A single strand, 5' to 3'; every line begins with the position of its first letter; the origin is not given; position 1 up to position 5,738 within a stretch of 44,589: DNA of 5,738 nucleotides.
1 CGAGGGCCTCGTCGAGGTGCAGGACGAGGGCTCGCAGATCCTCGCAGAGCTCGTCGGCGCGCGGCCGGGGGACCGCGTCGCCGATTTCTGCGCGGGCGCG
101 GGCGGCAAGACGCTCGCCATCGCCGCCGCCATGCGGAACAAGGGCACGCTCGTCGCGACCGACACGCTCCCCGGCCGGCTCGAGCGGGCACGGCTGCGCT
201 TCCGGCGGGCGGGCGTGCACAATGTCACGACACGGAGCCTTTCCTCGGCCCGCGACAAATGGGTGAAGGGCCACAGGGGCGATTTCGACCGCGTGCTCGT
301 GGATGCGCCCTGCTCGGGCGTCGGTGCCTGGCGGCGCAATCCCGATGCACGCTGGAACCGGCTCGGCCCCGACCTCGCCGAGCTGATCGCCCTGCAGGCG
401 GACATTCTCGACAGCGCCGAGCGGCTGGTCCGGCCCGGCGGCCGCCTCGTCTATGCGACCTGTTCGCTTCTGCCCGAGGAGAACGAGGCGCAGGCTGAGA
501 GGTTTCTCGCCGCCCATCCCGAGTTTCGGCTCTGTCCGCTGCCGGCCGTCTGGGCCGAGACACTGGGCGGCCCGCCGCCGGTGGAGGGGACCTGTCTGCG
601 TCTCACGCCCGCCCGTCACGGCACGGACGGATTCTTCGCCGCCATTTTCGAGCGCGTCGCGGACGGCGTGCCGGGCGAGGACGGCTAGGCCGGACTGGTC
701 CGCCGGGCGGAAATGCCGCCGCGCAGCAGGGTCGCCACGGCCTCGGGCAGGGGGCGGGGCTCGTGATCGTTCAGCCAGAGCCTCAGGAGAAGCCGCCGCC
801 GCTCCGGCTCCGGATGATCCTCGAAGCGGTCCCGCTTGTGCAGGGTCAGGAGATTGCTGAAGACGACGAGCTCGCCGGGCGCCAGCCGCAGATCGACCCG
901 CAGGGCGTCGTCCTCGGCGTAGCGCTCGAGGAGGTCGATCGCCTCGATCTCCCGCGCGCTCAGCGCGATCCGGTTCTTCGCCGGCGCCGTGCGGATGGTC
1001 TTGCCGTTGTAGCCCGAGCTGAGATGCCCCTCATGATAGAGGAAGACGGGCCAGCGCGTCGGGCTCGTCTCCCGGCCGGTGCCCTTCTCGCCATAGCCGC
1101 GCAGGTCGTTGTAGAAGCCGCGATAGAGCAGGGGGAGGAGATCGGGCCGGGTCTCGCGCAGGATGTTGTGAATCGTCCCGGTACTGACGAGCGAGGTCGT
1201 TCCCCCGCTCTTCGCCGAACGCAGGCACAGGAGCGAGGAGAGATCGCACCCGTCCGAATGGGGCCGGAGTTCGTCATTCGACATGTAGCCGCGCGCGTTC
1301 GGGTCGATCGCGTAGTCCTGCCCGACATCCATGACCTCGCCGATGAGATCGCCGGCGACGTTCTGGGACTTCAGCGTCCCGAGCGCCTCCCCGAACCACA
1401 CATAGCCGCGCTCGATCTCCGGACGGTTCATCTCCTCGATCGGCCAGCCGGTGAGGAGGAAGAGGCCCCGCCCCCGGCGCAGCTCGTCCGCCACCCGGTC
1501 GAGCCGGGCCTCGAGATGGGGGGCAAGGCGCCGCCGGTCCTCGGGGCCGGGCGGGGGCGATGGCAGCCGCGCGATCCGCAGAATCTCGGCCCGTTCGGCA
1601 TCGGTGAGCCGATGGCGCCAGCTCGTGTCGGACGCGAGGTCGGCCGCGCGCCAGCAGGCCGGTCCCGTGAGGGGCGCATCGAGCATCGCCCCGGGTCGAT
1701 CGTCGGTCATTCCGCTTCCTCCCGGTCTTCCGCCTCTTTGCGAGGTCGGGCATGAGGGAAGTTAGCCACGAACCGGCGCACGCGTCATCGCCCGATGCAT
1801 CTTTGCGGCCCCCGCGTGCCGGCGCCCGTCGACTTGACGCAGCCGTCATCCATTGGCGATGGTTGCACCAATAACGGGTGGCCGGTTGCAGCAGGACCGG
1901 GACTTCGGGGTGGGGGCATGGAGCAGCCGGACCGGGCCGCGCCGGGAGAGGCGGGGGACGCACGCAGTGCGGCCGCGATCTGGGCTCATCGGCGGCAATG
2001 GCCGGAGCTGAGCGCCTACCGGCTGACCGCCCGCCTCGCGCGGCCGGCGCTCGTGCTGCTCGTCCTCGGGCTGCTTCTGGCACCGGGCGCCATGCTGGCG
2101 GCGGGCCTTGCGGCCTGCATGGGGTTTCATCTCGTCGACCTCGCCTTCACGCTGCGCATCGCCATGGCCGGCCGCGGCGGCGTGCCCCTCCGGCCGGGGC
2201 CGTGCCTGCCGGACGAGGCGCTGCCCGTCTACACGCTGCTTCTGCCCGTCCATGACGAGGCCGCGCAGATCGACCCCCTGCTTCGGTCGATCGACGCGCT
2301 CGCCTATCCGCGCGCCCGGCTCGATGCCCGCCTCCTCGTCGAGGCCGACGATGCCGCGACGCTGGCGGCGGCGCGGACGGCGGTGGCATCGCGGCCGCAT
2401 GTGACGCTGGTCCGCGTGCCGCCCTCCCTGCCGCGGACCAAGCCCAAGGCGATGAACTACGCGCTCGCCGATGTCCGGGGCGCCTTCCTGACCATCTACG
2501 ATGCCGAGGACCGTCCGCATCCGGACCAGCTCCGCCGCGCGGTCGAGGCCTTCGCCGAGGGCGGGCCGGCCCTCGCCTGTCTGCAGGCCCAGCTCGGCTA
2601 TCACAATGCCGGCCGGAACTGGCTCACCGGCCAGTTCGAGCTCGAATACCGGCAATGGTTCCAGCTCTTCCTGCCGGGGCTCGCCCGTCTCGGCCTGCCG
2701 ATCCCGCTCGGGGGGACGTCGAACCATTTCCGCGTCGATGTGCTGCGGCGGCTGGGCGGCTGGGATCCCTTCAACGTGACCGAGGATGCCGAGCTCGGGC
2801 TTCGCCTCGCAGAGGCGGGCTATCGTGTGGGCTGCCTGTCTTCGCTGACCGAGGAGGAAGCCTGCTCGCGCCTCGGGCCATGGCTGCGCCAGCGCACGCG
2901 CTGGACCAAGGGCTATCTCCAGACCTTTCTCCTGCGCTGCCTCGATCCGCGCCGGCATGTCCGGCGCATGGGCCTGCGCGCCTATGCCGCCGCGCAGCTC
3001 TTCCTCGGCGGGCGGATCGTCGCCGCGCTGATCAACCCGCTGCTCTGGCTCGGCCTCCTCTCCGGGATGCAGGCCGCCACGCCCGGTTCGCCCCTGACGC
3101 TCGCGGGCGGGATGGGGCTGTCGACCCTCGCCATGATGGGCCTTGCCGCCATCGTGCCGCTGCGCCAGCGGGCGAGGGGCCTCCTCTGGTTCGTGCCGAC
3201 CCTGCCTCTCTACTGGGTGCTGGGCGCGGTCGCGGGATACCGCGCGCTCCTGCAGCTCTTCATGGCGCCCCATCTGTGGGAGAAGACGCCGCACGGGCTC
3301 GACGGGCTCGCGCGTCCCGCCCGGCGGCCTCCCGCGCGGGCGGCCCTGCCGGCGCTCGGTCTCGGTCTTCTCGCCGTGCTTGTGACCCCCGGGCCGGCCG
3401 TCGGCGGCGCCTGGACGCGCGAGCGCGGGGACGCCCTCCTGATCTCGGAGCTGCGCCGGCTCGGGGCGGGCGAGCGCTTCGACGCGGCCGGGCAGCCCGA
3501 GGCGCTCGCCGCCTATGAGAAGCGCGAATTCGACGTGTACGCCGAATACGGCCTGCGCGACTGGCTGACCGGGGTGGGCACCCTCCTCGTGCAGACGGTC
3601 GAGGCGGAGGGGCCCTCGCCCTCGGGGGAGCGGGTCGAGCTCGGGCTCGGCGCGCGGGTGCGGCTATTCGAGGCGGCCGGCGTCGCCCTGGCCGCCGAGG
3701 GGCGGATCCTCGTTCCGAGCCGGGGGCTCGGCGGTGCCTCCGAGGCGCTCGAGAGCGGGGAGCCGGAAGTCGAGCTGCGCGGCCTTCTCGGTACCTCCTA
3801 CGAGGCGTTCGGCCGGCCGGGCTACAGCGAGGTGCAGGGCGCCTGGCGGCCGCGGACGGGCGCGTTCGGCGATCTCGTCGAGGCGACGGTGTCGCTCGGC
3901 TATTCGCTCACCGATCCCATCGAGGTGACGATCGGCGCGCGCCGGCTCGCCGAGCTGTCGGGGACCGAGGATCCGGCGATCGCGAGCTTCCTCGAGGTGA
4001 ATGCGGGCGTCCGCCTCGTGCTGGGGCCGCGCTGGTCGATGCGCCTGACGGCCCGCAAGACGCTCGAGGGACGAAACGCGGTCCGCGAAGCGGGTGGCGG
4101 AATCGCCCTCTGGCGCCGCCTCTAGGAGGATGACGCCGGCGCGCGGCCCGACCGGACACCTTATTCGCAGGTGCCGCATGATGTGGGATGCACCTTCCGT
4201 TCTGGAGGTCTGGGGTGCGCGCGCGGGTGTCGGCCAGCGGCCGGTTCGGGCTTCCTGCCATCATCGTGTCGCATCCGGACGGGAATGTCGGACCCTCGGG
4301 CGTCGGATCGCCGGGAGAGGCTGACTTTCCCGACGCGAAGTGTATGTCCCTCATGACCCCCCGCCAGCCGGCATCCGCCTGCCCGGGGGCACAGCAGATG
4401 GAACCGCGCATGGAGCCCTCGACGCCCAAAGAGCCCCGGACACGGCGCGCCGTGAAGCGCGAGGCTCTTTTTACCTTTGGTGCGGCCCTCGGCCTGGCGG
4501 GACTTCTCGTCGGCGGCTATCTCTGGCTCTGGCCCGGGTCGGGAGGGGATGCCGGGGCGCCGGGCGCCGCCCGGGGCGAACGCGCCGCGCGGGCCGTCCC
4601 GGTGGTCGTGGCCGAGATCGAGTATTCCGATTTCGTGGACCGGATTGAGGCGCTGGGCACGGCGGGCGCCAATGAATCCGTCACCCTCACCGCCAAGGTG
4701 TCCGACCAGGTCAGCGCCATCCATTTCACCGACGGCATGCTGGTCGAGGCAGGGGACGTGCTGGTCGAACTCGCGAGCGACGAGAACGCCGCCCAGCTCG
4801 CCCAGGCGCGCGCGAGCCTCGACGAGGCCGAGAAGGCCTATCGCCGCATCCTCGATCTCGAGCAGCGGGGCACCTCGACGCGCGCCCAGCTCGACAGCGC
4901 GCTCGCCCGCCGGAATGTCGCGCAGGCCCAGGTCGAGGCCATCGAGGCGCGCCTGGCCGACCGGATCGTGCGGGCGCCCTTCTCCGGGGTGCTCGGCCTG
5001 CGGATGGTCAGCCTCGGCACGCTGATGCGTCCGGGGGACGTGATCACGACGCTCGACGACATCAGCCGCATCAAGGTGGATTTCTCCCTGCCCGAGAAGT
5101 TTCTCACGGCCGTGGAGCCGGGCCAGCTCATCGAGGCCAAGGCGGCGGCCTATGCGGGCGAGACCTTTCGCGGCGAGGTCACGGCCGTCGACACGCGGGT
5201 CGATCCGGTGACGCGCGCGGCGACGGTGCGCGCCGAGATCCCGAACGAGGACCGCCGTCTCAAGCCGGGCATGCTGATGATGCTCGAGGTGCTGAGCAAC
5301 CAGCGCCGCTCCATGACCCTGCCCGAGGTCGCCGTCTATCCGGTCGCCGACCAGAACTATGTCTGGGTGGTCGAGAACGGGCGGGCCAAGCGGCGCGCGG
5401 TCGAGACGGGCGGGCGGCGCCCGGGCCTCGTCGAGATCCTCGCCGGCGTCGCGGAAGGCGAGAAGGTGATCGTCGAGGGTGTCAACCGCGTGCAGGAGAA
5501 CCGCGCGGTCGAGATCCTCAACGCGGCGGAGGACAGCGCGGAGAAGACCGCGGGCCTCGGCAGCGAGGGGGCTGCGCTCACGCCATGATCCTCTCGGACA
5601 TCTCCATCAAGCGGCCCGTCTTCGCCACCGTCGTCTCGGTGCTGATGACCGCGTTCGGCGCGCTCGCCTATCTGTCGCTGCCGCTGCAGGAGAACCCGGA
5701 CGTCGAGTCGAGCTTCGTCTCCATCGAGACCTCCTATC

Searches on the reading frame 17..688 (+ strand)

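Call 28: search_protein_families(library=ncbifam, proteins=[window:17-688:+], max_evalue=0.0001)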
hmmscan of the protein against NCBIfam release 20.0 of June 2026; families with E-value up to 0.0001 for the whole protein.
window:17-688:+ (223 aa): 12 families
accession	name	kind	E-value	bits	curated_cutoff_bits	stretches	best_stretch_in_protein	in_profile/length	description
NF011494.0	PRK14902.1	equivalog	1.3e-54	185.7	319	1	1-213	234-442/444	16S rRNA (cytosine(967)-C(5))-methyltransferase RsmB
NF011493.0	PRK14901.1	equivalog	6e-53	180.2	540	1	1-213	238-445/447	16S rRNA (cytosine(967)-C(5))-methyltransferase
NF008149.0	PRK10901.1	equivalog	4.8e-48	164.2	375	1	1-213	235-432/434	16S rRNA (cytosine(967)-C(5))-methyltransferase RsmB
TIGR00563.1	rsmB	equivalog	6.2e-48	164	269.05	1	1-211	229-433/437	16S rRNA (cytosine(967)-C(5))-methyltransferase RsmB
TIGR00446.1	nop2p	subfamily_domain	7.8e-38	130.2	210.45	1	2-211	56-262/264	NOL1/NOP2/sun family putative RNA methylase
NF041567.1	mtaseRsmF_Thermus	equivalog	3.3e-35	121.5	690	1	2-214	77-291/443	16S rRNA (cytosine(1407)-C(5))-methyltransferase RsmF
NF008898.0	PRK11933.1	equivalog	2.8e-26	92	588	1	19-213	119-310/480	16S rRNA (cytosine(1407)-C(5))-methyltransferase RsmF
NF011495.0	PRK14903.1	equivalog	8.9e-25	87.4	503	1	1-167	221-385/431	16S rRNA (cytosine(967)-C(5))-methyltransferase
NF040814.1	tRNA_cyt_mtase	equivalog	4.5e-20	71.9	550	1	4-161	92-246/305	tRNA (cytosine(49)-C(5))-methyltransferase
NF047649.1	MTase_UXPK_star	exception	5e-07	29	460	0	15-73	75-133/283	methyltransferase/UXPK-star double selenoprotein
NF041537.1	ArsM_AhpD_UU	exception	1.8e-05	23.7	510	0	16-77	75-136/345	arsenite methyltransferase/AhpD domain selenoprotein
TIGR00080.1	pimt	equivalog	2e-05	24.5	159.05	1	11-98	71-155/216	protein-L-isoaspartate O-methyltransferase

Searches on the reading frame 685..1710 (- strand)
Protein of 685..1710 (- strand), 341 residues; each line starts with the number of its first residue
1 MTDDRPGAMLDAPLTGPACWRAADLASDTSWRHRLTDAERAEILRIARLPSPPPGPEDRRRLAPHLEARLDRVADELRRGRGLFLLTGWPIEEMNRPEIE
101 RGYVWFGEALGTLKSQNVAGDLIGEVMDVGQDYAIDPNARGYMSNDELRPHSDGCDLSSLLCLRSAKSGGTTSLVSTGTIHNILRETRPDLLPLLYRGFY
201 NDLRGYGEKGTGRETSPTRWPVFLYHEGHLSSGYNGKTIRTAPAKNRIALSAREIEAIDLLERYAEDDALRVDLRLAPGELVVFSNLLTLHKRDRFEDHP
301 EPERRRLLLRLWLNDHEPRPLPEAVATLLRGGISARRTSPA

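Call 26: search_protein_families(library=pfam, proteins=[window:685-1710:-], max_evalue=0.00001)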
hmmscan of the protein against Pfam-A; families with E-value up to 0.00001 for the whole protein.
window:685-1710:- (341 aa): 1 family
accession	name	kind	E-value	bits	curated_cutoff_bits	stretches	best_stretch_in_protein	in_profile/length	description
PF02668.22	TauD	-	2.3e-26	93.7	27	1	66-312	22-267/267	Taurine catabolism dioxygenase TauD, TfdA family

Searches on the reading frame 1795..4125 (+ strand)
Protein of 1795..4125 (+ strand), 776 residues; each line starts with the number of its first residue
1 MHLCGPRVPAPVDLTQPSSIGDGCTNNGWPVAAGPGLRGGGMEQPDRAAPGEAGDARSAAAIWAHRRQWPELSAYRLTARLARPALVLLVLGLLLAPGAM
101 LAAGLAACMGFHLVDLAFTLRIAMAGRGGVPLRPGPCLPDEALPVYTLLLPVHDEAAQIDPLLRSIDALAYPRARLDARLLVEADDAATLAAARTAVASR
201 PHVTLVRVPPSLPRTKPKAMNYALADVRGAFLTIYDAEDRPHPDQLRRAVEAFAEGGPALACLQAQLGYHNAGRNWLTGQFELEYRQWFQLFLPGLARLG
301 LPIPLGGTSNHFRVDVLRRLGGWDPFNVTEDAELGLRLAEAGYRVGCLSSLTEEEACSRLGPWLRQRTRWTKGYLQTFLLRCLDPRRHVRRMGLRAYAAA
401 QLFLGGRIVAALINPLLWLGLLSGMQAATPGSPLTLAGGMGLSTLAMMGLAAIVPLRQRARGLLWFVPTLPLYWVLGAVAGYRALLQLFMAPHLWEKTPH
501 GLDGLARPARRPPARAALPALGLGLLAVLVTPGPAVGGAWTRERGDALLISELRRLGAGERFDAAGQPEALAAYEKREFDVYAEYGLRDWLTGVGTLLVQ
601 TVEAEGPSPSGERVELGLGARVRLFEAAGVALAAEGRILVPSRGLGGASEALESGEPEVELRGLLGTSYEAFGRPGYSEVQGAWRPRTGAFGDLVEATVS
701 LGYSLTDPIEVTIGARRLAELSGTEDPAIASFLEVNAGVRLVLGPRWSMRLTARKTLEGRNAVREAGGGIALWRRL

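Call 26: search_protein_families(library=pfam, proteins=[window:1795-4125:+], max_evalue=0.00001)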
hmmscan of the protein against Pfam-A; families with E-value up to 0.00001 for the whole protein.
window:1795-4125:+ (776 aa): 4 families
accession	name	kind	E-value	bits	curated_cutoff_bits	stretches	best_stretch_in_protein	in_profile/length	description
PF13632.12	Glyco_trans_2_3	-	5.1e-26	92.2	27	1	233-434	3-183/198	Glycosyl transferase family group 2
PF13641.12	Glyco_tranf_2_3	-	1.3e-24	87.9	27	1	146-373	3-230/230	Glycosyltransferase like family 2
PF13506.12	Glyco_transf_21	-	1.8e-07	31.2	21.7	1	206-371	6-173/174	Glycosyl transferase family 21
PF00535.33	Glycos_transf_2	-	2e-07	31.5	23.3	1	149-288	3-134/168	Glycosyl transferase family 2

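Call 28: search_protein_families(library=ncbifam, proteins=[window:1795-4125:+], max_evalue=0.0001)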
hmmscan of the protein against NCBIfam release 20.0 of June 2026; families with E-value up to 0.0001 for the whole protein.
window:1795-4125:+ (776 aa): 7 families
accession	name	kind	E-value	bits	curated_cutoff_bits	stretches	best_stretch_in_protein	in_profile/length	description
NF041865.1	EpsU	equivalog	2.7e-10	39.8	700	1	145-427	40-311/394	exopolysaccharide biosynthesis GT2 family glycosyltransferase EpsU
TIGR03030.1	CelA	equivalog_domain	1.1e-09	36.9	699.1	1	219-387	219-390/714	UDP-forming cellulose synthase catalytic subunit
TIGR03965.1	mycofact_glyco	equivalog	1.4e-09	37.3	280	1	135-261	66-187/467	mycofactocin biosynthesis glycosyltransferase MftF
NF011305.0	PRK14716.1-3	equivalog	2.8e-08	33.4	409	1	180-347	88-267/486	glycosyl transferase family protein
NF011307.0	PRK14716.1-5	equivalog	5.5e-08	32.1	431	1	146-373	64-310/464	glycosyl transferase family protein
NF053846.1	glyco_with_XrtP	equivalog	6.6e-08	31.6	520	1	303-456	222-380/440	XrtP-associated glycosyltransferase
TIGR03937.1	PgaC_IcaA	equivalog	7.7e-05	21.8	422.3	0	307-380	202-276/407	poly-beta-1,6-N-acetyl-D-glucosamine synthase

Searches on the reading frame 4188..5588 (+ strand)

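Call 26: search_protein_families(library=pfam, proteins=[window:4188-5588:+], max_evalue=0.00001)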
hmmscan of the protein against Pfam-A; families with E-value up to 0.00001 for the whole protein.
window:4188-5588:+ (466 aa): 2 families
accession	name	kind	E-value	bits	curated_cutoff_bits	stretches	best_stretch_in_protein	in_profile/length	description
PF16576.10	HlyD_D23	-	1.7e-29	103.1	30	1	151-363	4-213/214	Barrel-sandwich domain of CusB or HlyD membrane-fusion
PF13437.12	HlyD_3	-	4.9e-15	56.6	22.2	1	261-361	2-106/106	HlyD family secretion protein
